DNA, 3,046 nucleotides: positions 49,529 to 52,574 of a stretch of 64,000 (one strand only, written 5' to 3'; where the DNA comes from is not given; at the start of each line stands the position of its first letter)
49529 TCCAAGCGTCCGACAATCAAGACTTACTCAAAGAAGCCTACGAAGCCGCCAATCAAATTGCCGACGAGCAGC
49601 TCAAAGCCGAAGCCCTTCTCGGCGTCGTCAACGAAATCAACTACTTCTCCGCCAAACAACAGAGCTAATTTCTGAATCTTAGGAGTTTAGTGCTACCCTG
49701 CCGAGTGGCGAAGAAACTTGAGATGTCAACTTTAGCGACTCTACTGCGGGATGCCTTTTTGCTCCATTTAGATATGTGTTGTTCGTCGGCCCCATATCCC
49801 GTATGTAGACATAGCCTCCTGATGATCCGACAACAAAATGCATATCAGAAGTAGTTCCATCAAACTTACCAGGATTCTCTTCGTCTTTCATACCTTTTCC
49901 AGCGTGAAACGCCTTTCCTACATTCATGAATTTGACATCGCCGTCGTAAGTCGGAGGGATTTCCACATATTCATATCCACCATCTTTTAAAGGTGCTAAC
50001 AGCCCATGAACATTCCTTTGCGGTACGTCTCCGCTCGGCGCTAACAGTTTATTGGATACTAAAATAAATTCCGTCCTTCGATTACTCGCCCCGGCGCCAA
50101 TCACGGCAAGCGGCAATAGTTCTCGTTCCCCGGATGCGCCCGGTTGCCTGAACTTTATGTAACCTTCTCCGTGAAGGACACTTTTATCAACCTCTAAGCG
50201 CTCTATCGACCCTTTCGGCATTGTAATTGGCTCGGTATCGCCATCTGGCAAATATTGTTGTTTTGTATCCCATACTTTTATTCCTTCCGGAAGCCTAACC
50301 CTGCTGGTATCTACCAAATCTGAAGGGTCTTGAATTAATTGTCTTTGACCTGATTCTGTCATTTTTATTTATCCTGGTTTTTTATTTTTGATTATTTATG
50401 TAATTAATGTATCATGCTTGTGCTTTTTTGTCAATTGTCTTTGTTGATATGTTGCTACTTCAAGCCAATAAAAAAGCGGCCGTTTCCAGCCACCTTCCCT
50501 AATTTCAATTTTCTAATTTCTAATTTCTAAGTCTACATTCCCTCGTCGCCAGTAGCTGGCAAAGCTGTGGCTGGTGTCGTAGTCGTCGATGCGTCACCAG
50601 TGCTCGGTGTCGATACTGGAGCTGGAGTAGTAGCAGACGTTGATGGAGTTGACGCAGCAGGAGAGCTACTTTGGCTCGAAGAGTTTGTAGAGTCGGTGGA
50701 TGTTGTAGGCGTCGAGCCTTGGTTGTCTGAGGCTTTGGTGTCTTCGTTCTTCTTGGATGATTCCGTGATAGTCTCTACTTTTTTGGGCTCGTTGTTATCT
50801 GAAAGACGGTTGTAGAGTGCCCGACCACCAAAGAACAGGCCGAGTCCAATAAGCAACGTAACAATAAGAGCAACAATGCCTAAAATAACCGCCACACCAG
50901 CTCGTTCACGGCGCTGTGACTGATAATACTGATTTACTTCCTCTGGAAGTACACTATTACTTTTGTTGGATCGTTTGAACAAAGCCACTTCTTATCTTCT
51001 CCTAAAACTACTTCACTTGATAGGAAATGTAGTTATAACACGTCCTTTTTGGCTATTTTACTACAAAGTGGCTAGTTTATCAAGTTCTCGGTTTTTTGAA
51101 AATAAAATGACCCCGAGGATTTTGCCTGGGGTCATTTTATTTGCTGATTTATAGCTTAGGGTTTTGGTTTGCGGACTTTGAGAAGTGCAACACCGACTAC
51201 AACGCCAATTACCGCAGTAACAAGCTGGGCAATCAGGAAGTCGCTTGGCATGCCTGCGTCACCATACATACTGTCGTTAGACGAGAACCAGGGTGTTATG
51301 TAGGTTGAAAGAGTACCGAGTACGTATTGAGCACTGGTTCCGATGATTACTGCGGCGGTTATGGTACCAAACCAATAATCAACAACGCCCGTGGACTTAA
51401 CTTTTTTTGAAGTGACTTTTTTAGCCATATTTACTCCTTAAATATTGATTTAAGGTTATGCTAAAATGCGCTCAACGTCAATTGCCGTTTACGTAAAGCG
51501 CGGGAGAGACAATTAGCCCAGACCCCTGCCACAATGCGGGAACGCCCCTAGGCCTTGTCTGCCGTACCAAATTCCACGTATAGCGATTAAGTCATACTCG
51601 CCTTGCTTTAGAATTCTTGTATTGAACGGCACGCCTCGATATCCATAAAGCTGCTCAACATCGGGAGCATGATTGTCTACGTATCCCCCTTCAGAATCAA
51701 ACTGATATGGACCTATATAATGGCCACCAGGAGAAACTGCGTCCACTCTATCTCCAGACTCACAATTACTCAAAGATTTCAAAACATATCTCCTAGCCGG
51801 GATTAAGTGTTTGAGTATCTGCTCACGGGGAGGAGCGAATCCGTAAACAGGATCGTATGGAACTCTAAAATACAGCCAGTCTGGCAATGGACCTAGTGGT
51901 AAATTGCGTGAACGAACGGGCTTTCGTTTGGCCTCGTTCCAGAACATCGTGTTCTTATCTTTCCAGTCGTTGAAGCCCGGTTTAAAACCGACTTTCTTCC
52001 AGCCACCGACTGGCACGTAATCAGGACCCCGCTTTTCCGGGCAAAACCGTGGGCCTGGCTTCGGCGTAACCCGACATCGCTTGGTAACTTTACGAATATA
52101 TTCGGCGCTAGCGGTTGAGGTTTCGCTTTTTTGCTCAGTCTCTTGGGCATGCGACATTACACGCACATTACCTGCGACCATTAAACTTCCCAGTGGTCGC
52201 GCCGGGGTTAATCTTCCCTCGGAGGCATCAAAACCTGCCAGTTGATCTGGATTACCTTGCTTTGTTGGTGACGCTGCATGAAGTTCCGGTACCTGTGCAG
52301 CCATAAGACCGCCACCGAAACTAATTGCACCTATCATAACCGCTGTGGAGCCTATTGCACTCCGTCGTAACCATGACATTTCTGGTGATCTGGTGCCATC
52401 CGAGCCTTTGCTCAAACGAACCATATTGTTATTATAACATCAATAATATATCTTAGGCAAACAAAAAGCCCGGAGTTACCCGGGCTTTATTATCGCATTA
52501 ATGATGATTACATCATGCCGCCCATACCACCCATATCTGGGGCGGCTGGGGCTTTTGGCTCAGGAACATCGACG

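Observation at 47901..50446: IS1595 element sits exactly at the junction of a segmental duplication with conserved flanks and different cargo genes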

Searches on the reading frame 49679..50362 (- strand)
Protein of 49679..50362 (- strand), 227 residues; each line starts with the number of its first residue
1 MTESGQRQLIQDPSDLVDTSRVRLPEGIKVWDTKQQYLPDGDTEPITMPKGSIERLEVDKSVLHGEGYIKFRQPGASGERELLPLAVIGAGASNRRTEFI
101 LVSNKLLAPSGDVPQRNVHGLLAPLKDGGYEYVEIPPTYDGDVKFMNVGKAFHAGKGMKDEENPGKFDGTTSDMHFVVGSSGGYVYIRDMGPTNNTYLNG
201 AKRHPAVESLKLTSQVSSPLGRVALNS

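Call 11: search_protein_families(library=pfam, proteins=[window:49679-50362:-], max_evalue=0.1)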
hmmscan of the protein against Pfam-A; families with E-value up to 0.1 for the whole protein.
window:49679-50362:- (227 aa): 1 family
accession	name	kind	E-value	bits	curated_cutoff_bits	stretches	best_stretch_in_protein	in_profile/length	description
PF00498.31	FHA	-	7.6e-05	23.5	20.7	1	170-212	17-58/67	FHA domain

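Call 12: search_protein_families(library=ncbifam, proteins=[window:49679-50362:-], max_evalue=0.1)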
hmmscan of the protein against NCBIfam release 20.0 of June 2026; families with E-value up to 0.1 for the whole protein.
window:49679-50362:- (227 aa): 0 families

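Call 14: find_encoding_contigs(protein=window:49679-50362:-, flank=6000, max_places=10)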
Protein window:49679-50362:- (227 aa): no gene with exactly this product is on record in the collection.

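Call 63: predict_structure(protein=window:49679-50362:-)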
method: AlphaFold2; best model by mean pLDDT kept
length: 227 residues; sequences in the alignment: 1
mean_pLDDT: 30.3   pTM: 0.23
mean pLDDT of the five models: 30.3, 29.7, 29.6, 27.2, 26.9
residues with pLDDT >= 90: 0; 70-90: 0; 50-70: 10; < 50: 217
segments of 3 or more residues with pLDDT < 50: 1-25, 41-227
pLDDT, mean of each block of 10 residues (from residue 1): 26 31 46 49 44 43 30 27 27 26 25 26 27 29 25 27 30 28 27 26 27 25 23
secondary structure, 60 per line:
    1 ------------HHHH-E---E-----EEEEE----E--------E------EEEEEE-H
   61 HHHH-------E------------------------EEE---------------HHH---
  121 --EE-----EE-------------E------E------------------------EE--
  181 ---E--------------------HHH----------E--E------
elements in order: H13-16 E28-32 E53-58 H60-64 E97-99
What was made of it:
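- On FHA-domain protein (cargo C): The structure model is unusable, with pLDDT 30 (call 63).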

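Call 64: search_solved_structures(query=window:49679-50362:-, max_evalue=1)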
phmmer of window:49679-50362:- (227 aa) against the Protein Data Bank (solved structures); distinct sequences matched with E-value up to 1: 8.
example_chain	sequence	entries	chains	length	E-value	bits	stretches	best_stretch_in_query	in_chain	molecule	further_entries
6czg_A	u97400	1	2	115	0.16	14.7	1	124-179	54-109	b11L5F_LGL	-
6a8w_A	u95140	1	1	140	0.28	14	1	165-212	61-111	Vacuolar protein sorting-associated protein 64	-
1uht_A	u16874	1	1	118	0.44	13.3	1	138-206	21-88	expressed protein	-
5eji_A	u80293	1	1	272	0.73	12.6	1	158-217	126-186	NAD kinase 1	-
2q5f_A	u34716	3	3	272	0.78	12.5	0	158-217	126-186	Probable inorganic polyphosphate/ATP-NAD kinase 1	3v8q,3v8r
5ejg_A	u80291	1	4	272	0.78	12.5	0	158-217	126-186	NAD kinase 1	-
2i1w_A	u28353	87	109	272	0.78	12.5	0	158-217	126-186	Probable inorganic polyphosphate/ATP-NAD kinase 1 | inorganic polyphosphate/ATP-NAD kinase 1 | NAD kinase 1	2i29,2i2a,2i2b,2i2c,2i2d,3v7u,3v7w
2i2f_A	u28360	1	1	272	0.79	12.5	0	158-217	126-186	Probable inorganic polyphosphate/ATP-NAD kinase 1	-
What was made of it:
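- Tried and rejected: The PDB sequence search for C gave only weak hits at E >= 0.16, two of them FHA proteins (call 64).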

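Call 77: search_protein_families(library=padloc, proteins=[window:49679-50362:-], max_evalue=0.01)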
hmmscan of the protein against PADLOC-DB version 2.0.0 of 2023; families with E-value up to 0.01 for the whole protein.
window:49679-50362:- (227 aa): 0 families

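Call 78: search_protein_families(library=phrogs, proteins=[window:49679-50362:-], max_evalue=0.01)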
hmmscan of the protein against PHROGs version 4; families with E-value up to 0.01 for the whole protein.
window:49679-50362:- (227 aa): 0 families

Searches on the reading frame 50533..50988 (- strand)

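Call 11: search_protein_families(library=pfam, proteins=[window:50533-50988:-], max_evalue=0.1)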
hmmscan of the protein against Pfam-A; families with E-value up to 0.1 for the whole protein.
window:50533-50988:- (151 aa): 3 families
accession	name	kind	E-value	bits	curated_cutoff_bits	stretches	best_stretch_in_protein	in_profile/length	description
PF22251.1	PFF1_TM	-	0.008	16.2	32.3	1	24-128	90-193/300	Vacuolar membrane protease, transmembrane domain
PF05399.16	EVI2A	-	0.027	14.5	25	1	40-140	11-108/231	Ectropic viral integration site 2A protein (EVI2A)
PF14991.11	MLANA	-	0.038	14.7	27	1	29-113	21-104/117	Protein melan-A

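Call 12: search_protein_families(library=ncbifam, proteins=[window:50533-50988:-], max_evalue=0.1)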
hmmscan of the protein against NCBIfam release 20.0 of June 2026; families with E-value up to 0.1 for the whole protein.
window:50533-50988:- (151 aa): 6 families
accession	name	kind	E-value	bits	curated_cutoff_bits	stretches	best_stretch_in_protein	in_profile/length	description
NF042931.1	SAG1386_EF1546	equivalog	2.6e-06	27.6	80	1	22-113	17-105/158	SAG1386/EF1546 family surface-associated protein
NF033598.2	elast_bind_EbpS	equivalog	8.3e-06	25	300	1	22-120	294-398/498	elastin-binding protein EbpS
NF033761.1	gliding_GltJ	equivalog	3e-05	23.3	450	1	23-142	361-487/671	adventurous gliding motility protein GltJ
NF008173.0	PRK10920.1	equivalog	0.0013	17.9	313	1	17-89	20-91/390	uroporphyrinogen-III C-methyltransferase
NF040945.1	CCC_membrane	equivalog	0.014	15.7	65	1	32-66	4-39/99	CCC motif membrane protein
TIGR00887.1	2A0109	equivalog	0.078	11.9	610.3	1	27-113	187-273/502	phosphate:H+ symporter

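Call 77: search_protein_families(library=padloc, proteins=[window:50533-50988:-], max_evalue=0.01)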
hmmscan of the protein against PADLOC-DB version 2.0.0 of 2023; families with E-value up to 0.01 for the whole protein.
window:50533-50988:- (151 aa): 1 family
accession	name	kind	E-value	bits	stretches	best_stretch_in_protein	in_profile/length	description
PDLC04061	PD-T4-6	-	8.8e-05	20.2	1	24-141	352-464/510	-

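Call 78: search_protein_families(library=phrogs, proteins=[window:50533-50988:-], max_evalue=0.01)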
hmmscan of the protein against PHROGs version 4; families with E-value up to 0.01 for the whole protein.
window:50533-50988:- (151 aa): 1 family
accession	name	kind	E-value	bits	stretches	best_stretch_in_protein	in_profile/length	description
phrog_197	-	moron, auxiliary metabolic gene and host takeover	0.00018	22.1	1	4-128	190-295/486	Zot-like toxin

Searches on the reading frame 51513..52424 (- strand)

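Call 11: search_protein_families(library=pfam, proteins=[window:51513-52424:-], max_evalue=0.1)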
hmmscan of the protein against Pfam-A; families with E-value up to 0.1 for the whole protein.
window:51513-52424:- (303 aa): 2 families
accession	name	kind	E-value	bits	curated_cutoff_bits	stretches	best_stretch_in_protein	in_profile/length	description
PF06737.19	Transglycosylas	-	0.0057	17.7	27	1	213-244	5-35/77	Transglycosylase-like domain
PF11722.13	zf-TRM13_CCCH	-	0.051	13.6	20.9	1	114-130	11-27/29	CCCH zinc finger in TRM13 protein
